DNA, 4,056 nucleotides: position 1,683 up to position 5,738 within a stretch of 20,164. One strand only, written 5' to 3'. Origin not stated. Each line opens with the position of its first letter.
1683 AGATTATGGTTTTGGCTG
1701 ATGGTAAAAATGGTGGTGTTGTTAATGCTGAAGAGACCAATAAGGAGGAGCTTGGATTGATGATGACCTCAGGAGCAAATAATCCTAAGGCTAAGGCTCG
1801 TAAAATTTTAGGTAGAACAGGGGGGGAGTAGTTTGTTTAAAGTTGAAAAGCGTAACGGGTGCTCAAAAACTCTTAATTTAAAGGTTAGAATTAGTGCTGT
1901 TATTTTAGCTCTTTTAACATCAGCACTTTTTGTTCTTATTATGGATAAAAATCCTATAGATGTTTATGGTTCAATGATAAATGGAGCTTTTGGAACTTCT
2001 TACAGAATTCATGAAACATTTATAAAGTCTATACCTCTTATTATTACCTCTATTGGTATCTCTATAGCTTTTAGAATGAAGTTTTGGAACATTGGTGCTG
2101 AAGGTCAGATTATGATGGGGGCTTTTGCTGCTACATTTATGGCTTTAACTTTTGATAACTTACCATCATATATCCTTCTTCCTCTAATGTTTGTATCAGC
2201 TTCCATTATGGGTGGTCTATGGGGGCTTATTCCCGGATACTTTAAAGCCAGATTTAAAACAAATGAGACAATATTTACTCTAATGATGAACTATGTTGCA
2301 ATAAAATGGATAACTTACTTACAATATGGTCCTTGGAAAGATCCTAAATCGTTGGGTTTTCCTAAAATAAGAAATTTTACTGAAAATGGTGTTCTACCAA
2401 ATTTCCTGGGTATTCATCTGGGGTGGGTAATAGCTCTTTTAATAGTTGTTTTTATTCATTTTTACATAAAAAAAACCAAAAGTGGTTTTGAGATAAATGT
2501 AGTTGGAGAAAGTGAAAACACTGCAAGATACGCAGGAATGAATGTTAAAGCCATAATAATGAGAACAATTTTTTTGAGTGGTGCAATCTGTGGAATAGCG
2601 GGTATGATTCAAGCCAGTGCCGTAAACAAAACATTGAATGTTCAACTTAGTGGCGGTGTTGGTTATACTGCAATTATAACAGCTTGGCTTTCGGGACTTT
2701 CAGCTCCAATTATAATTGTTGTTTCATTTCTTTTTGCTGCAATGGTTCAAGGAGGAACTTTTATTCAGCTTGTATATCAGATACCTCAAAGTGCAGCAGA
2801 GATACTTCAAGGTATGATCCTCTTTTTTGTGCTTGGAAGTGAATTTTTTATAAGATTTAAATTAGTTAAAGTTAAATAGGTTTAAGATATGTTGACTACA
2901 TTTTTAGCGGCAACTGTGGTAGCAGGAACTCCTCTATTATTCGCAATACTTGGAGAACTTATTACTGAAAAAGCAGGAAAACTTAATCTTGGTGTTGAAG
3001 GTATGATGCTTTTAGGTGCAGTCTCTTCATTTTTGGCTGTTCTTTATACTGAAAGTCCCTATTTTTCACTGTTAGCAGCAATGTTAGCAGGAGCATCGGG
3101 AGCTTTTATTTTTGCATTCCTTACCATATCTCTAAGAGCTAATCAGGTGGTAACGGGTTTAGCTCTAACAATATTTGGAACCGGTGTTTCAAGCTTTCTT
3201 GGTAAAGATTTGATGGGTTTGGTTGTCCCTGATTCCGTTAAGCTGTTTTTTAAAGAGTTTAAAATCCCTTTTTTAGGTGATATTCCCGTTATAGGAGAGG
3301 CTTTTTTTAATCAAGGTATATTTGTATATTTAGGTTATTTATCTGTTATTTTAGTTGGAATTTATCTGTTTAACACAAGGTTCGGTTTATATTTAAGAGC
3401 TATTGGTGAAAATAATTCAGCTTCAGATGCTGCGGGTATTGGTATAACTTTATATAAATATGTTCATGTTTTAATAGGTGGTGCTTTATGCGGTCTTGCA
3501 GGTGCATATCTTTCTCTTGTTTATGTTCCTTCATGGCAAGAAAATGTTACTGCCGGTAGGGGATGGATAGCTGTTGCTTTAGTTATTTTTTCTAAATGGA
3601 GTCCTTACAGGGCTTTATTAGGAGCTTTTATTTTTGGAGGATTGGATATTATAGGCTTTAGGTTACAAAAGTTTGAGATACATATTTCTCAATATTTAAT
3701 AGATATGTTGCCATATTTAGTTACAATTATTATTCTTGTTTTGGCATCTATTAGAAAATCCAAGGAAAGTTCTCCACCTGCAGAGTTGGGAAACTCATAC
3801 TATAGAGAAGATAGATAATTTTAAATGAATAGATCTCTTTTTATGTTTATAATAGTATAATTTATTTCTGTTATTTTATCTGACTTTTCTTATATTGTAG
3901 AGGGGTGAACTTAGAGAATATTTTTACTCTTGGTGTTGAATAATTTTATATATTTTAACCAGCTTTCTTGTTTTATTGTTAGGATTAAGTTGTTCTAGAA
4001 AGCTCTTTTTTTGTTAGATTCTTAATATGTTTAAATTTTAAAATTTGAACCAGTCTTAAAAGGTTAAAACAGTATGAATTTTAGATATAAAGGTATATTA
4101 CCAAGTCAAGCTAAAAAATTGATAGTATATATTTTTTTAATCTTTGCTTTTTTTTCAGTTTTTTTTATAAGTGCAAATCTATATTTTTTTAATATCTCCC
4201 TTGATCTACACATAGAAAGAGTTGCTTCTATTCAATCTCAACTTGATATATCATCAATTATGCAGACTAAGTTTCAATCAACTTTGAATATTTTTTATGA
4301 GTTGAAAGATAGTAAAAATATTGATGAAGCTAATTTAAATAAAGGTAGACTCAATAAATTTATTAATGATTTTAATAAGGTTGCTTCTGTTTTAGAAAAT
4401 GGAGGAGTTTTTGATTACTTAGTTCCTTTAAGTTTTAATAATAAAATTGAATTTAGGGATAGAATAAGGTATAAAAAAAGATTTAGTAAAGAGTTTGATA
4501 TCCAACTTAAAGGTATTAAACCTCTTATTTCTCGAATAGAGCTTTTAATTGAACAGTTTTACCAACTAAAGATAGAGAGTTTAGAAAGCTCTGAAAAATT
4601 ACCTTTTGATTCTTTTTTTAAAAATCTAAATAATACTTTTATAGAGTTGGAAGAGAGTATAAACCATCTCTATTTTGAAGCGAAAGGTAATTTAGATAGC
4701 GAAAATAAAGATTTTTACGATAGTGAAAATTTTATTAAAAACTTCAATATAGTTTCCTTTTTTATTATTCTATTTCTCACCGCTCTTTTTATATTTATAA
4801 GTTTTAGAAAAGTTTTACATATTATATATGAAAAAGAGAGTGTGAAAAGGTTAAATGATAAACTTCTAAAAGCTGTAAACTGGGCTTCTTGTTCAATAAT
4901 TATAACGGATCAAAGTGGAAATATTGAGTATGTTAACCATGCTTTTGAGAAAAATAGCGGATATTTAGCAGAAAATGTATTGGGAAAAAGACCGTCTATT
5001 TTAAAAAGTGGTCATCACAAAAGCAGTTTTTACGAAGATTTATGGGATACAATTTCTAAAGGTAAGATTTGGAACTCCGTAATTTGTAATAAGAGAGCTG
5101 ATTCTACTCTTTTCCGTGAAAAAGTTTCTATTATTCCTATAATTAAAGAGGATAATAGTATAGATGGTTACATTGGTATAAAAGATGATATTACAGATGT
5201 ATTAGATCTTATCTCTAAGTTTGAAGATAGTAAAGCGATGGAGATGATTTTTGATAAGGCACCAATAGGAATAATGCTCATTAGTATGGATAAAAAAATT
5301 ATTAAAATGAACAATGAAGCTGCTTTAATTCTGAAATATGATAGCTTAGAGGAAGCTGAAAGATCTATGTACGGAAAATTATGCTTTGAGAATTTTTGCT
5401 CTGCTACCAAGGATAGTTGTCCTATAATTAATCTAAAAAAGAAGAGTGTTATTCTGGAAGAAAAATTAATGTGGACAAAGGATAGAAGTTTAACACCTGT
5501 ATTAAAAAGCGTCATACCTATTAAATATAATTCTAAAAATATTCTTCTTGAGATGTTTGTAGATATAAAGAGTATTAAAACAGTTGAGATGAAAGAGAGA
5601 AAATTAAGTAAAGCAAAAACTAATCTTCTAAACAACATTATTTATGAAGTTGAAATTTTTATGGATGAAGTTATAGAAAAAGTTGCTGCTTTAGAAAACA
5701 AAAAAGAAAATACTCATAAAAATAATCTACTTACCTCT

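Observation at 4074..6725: The hybrid histidine-kinase homolog has Tyr at the phosphoacceptor position (DivL-like) and a semi-degenerate receiver.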

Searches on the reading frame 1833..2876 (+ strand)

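Call 9: search_protein_families(library=pfam, proteins=[window:1833-2876:+], max_evalue=0.001)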
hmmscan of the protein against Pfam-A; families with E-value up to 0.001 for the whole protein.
window:1833-2876:+ (348 aa): 1 family
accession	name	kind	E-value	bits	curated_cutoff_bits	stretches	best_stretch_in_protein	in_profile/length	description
PF02653.21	BPD_transp_2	-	3.8e-40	138.2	26.8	1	62-334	5-269/269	Branched-chain amino acid transport system / permease component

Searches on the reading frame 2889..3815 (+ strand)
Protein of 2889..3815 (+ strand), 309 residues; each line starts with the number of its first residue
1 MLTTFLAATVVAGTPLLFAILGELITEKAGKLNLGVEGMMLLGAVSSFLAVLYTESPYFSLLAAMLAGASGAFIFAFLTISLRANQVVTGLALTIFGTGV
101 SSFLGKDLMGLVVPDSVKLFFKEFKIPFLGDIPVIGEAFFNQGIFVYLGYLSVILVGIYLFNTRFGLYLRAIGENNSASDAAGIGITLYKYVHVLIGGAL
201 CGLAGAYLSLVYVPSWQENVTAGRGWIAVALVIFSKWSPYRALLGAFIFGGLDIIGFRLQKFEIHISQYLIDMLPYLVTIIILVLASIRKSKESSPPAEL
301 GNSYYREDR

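Call 9: search_protein_families(library=pfam, proteins=[window:2889-3815:+], max_evalue=0.001)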
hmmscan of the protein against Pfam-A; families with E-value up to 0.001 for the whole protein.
window:2889-3815:+ (309 aa): 1 family
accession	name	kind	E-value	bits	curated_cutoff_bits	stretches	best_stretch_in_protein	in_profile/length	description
PF02653.21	BPD_transp_2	-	1.2e-34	120.1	26.8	1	8-283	4-269/269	Branched-chain amino acid transport system / permease component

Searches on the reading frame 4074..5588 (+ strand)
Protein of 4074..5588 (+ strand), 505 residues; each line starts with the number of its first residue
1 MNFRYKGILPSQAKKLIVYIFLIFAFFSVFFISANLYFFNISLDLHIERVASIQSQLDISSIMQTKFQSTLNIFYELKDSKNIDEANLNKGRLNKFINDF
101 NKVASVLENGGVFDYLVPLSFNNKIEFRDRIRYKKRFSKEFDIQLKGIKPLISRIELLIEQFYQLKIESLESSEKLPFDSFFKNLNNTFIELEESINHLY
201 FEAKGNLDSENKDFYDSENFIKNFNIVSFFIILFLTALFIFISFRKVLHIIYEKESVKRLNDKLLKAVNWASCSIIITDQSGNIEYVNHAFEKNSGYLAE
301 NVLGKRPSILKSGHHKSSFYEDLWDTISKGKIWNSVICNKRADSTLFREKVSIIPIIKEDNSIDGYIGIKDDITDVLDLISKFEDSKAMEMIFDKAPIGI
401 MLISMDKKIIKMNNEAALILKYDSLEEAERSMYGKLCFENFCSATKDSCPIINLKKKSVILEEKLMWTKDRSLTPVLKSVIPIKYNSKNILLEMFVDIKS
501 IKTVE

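Call 38: find_homologous_proteins(query=A3, max_evalue=1e-20)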
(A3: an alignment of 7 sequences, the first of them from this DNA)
Query A3 (7 sequences) (505 aa, profile of the alignment): 36 proteins with E <= 1e-20 among 8000 candidates.
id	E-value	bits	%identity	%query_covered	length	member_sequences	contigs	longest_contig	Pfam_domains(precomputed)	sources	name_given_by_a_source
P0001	4.3e-198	677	100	100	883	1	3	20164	PF13426.14,PF13188.14,PF02518.32,PF00989.32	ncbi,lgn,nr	ncbi:MAG: hypothetical protein CR982_04125 [Candidatus Cloacimonadota bacterium]|nr:MAG: hypothetica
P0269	2.1e-53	200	45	25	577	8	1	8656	PF08447.19,PF13426.14,PF13188.14,PF08448.17,PF00989.32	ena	-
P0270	6.6e-50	188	39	30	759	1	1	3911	PF08447.19,PF13426.14,PF13188.14,PF08448.17,PF02518.32,PF00512.32,PF00989.32,PF00072.31,PF14598.13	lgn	-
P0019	9.7e-42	161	35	28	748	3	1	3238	PF08447.19,PF13426.14,PF13188.14,PF02743.25,PF08448.17,PF02518.32,PF00512.32,PF00989.32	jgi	jgi:PAS domain S-box-containing protein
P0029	3.8e-41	159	25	54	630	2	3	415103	PF08447.19,PF13426.14,PF13188.14,PF12860.14,PF24820.2,PF08448.17,PF02518.32,PF00512.32,PF00989.32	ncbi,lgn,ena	-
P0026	1.8e-33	134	42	27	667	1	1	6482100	PF08447.19,PF13426.14,PF08448.17,PF02518.32,PF00512.32,PF00989.32,PF00072.31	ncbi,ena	-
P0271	9.2e-33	132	24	12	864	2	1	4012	PF08447.19,PF13426.14,PF13188.14,PF12860.14,PF13487.13,PF24820.2,PF01966.29,PF08448.17,PF00989.32,PF14598.13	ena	-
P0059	1.9e-29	121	40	20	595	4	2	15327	PF08447.19,PF13426.14,PF08448.17,PF00989.32,PF00990.27,PF00072.31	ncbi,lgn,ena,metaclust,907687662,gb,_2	metaclust:\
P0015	5.3e-28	116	38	27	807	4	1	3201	PF08447.19,PF13426.14,PF13188.14,PF08448.17,PF02518.32,PF00512.32,PF00989.32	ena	-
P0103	7.1e-25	106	33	24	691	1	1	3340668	PF08447.19,PF13426.14,PF14827.13,PF02518.32,PF00512.32,PF00989.32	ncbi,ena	-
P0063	1.0e-23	102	38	21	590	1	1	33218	PF08447.19,PF13426.14,PF13188.14,PF08448.17,PF00563.26,PF00989.32,PF00990.27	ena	-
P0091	1.7e-23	101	38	22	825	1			PF08447.19,PF13426.14,PF13188.14,PF19443.5,PF00563.26,PF00989.32,PF00990.27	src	-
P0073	1.8e-23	101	39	22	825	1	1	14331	PF08447.19,PF13426.14,PF13188.14,PF19443.5,PF00563.26,PF00989.32,PF00990.27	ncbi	-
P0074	1.8e-23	101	39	22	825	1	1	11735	PF08447.19,PF13426.14,PF13188.14,PF19443.5,PF00563.26,PF00989.32,PF00990.27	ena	-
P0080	2.0e-23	101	39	22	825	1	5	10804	PF08447.19,PF13426.14,PF13188.14,PF19443.5,PF00563.26,PF00989.32,PF00990.27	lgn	-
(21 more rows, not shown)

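Call 39: find_related_loci(query=A3, collection=genome_contigs, flank=8000)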
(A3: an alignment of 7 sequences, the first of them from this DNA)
Query A3 (505 aa) in genome_contigs; peptide patterns used: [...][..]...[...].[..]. (x = any residue, [..] = any of these).
181 stretches matched a pattern; 65 encode a relative of the query (tblastn E <= 1e-3); 65 distinct loci.
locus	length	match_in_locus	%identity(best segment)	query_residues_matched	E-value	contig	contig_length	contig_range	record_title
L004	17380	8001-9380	33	94-505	1e-69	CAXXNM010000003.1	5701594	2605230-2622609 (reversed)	MAG: Desulfobacteraceae bacterium isolate 94c597b8-8bab-4270-bc76-cd5edc901942 genome assembly, contig: contig_3, whole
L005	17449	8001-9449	28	17-503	8e-53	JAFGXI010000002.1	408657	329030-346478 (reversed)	MAG: Bacteroidales bacterium isolate ZodW_Metabat.352 k87_670040, whole genome shotgun sequence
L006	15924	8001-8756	31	251-505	8e-39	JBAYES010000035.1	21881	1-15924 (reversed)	MAG: Candidatus Omnitrophota bacterium isolate SO_2016_CLC_T2_83 scaffold01796_PH3_Jul20_2016, whole genome shotgun sequ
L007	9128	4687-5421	33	252-502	3e-38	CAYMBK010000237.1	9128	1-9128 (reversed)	MAG TPA_asm: uncultured Planctomycetia bacterium isolate SRP067234_co1_283 genome assembly, contig: k99_32521, whole gen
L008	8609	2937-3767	37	251-505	4e-26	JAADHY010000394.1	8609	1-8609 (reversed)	MAG: Planctomycetota bacterium isolate M_MetaBat.224 contig-127_14514, whole genome shotgun sequence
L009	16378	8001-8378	41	379-505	6e-24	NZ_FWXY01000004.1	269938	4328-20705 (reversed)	Desulfocicer vacuolatum DSM 3385, whole genome shotgun sequence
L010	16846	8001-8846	34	251-505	2e-23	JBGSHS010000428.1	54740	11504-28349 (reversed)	MAG: Pirellulaceae bacterium isolate JTS-AC110 k141_480091, whole genome shotgun sequence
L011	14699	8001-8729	30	255-505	2e-23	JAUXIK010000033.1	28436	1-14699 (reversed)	MAG: Candidatus Aegiribacteria sp. isolate CSMAG_2979 CSMAG_2979_k119_506329_length_28436_cov_8.9943, whole genome shotg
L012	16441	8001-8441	38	354-505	2e-22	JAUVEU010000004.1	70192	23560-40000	MAG: Candidatus Aegiribacteria sp. isolate CSMAG_331 CSMAG_331_k141_2399487_length_70192_cov_10.0000, whole genome shotg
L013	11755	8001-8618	32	296-505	8e-22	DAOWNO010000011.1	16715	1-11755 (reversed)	MAG TPA_asm: Candidatus Aegiribacteria sp. isolate CSMAG_3030 CSMAG_3030_k141_963768_length_16715_cov_29.5556, whole gen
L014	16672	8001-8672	31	279-505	2e-22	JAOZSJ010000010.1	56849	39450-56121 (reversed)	MAG: Desulfobacterales bacterium isolate GMC6.metabat2.155 GMC6_174_length_56849_cov_14.364722, whole genome shotgun seq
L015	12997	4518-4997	32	341-505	4e-20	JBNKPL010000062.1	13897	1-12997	MAG: Sedimenticolaceae bacterium isolate G1.bin.9.strict NODE_62_length_13897_cov_6.505355, whole genome shotgun sequenc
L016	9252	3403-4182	28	237-505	8e-20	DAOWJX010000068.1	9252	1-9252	MAG TPA_asm: Candidatus Aegiribacteria sp. isolate CSMAG_2080 CSMAG_2080_k141_2497528_length_9252_cov_11.0057, whole gen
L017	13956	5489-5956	32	339-500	2e-19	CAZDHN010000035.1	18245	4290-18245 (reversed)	MAG TPA_asm: uncultured Planctomycetaceae bacterium isolate binchicken_co181_562 genome assembly, contig: NODE_4992_leng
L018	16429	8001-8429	37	360-498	2e-21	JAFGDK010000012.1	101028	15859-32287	MAG: Anaerolineales bacterium isolate Zod_Metabat.1173 k87_537759, whole genome shotgun sequence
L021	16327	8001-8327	33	386-498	2e-18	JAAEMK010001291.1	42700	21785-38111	MAG: Desulfobacteraceae bacterium isolate Bse_4 BseG_CONTIG3594203, whole genome shotgun sequence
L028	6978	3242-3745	28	339-505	2e-16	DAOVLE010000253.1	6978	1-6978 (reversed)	MAG TPA_asm: Phycisphaerales bacterium isolate CSMAG_1437 CSMAG_1437_k141_2770997_length_6978_cov_15.0000, whole genome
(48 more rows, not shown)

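Call 45: search_protein_families(library=pfam, proteins=[L005:7186-7944:+, L005:11050-11871:+, L005:6279-7403:-, L005:12079-13398:-, L004:6671-7501:+, L004:10982-12076:+, L004:12289-13161:-, L004:2443-5913:-], max_evalue=0.0001)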
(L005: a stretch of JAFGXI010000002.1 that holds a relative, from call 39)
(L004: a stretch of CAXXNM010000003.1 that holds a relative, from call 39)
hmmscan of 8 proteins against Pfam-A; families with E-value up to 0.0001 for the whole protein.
L005:7186-7944:+ (253 aa): 2 families
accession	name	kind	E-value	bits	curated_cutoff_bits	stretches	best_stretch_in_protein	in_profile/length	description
PF13531.11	SBP_bac_11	-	4.4e-44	151.4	25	1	32-253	1-226/227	Bacterial extracellular solute-binding protein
PF01547.30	SBP_bac_1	-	7.6e-05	23.3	26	0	157-245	203-306/307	Bacterial extracellular solute-binding protein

L005:11050-11871:+ (274 aa): 2 families
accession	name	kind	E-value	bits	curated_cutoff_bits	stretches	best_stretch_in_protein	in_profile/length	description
PF13561.12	adh_short_C2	-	4.8e-60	203.5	27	1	15-255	1-236/236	Enoyl-(Acyl carrier protein) reductase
PF00106.31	adh_short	-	1.6e-11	44.5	26.6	1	22-199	12-185/195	short chain dehydrogenase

L005:6279-7403:- (375 aa): 1 family
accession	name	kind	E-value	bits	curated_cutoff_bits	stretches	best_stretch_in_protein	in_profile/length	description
PF00809.28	Pterin_bind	-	1.2e-68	231.9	25.5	1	117-357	1-244/244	Pterin binding enzyme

L005:12079-13398:- (440 aa): 2 families
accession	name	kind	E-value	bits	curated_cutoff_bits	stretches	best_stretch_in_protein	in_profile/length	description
PF01171.26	ATP_bind_3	-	3e-49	167.7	27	1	20-196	1-181/182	PP-loop family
PF11734.13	TilS_C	-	3.5e-05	23.5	22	1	364-433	1-70/74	TilS substrate C-terminal domain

L004:6671-7501:+ (277 aa): 1 family
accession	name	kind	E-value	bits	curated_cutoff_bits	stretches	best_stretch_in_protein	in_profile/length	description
PF13531.11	SBP_bac_11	-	6.5e-42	144.3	25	1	51-274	3-226/227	Bacterial extracellular solute-binding protein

L004:10982-12076:+ (365 aa): 3 families
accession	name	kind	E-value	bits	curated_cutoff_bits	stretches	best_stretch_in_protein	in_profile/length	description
PF13487.12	HD_5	-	9.7e-30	104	27.2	1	197-345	19-170/170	HD domain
PF00072.30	Response_reg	-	2.4e-24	86.1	30.2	1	17-133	1-111/111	Response regulator receiver domain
PF01966.28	HD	-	2.9e-21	76.4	22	1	195-313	4-115/116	HD domain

L004:12289-13161:- (291 aa): 1 family
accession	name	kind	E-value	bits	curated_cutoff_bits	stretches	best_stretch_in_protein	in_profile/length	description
PF00892.27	EamA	-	1.8e-44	151.7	28.2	2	161-289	3-134/135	EamA-like transporter family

L004:2443-5913:- (1157 aa): 8 families
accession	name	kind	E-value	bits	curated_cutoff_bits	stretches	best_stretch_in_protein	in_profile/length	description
PF00909.26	Ammonium_transp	-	6e-109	364.8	23.2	1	10-400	2-397/399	Ammonium Transporter Family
PF00563.25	EAL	-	4.6e-77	259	31.3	1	906-1143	2-236/236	EAL domain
PF00990.26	GGDEF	-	8.1e-46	156.2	23.8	1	728-885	1-160/161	Diguanylate cyclase, GGDEF domain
PF13426.13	PAS_9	-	2.8e-13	50.5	27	1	615-716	2-103/103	PAS domain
PF13188.13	PAS_8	-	3.6e-12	46.2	21.8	1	605-642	2-38/65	PAS domain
PF08448.16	PAS_4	-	2.2e-11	44.4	23.1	1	610-719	1-110/110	PAS fold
PF00989.32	PAS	-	6.9e-08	32.9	22.6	1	606-714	3-113/113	PAS fold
PF08447.18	PAS_3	-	2.3e-06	28.2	25.6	1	628-699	3-77/89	PAS fold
